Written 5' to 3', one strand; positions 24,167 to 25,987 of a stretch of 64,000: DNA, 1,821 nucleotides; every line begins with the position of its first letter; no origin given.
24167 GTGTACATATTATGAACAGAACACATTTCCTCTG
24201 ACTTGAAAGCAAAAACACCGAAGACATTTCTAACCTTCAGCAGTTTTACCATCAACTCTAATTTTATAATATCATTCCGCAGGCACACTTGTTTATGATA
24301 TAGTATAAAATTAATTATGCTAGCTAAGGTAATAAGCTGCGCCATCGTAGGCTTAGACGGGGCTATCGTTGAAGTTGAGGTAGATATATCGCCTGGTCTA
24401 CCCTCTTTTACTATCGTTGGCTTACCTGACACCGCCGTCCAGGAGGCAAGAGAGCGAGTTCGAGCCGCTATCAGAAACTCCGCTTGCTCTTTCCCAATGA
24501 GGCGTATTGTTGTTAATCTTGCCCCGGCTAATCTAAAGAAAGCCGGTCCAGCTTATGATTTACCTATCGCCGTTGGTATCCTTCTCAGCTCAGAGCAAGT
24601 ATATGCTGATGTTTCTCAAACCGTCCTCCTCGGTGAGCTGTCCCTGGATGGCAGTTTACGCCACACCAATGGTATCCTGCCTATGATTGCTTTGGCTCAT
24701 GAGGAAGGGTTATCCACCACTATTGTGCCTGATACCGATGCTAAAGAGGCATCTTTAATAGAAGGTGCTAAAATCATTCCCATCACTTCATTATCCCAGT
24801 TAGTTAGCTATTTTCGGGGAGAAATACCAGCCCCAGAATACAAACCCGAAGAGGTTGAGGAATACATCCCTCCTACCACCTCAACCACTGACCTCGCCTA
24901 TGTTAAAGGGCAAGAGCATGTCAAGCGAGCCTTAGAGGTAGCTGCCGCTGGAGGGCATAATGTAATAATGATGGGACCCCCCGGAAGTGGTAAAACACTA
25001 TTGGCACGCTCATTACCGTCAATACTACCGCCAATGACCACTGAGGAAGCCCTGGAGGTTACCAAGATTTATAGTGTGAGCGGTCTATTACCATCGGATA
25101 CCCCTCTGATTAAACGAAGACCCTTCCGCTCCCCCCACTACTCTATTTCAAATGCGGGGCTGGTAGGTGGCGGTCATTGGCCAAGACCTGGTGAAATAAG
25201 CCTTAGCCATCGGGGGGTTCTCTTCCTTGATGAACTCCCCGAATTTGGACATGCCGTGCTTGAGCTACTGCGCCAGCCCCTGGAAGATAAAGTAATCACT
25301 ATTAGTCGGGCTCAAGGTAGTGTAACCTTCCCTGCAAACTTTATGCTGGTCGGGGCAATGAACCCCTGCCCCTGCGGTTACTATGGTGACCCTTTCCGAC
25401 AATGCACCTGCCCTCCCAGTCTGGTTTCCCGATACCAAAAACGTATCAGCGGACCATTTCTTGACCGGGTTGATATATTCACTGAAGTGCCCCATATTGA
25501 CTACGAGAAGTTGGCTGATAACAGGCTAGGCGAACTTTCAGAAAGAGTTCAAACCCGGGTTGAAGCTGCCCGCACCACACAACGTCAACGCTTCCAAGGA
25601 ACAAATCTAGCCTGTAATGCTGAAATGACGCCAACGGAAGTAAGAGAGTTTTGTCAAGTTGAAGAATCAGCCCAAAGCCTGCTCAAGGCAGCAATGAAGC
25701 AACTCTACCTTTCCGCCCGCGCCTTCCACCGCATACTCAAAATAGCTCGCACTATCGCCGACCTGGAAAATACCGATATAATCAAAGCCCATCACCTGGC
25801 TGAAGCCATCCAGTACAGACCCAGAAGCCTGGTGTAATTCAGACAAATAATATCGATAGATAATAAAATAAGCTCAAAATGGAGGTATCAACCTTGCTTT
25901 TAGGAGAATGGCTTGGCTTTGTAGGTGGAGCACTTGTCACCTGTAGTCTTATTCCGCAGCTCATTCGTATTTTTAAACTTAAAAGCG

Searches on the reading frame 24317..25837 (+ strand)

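Call 75: search_protein_families(library=pfam, proteins=[window:24317-25837:+], max_evalue=0.00001)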
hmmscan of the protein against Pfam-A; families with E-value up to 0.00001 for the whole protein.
window:24317-25837:+ (506 aa): 4 families
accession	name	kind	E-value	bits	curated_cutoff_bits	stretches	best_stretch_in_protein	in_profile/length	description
PF01078.27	Mg_chelatase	-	5.9e-93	310.4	20.3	1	192-398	1-206/207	Magnesium chelatase, subunit ChlI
PF13541.12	ChlI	-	2.7e-47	160.1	27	1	20-140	1-120/121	Subunit ChlI of Mg-chelatase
PF13335.12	Mg_chelatase_C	-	4.4e-32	111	26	1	406-501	2-94/94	Magnesium chelatase, subunit ChlI C-terminal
PF07728.20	AAA_5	-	3e-09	37.4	22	1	215-352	1-125/139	AAA domain (dynein-related subfamily)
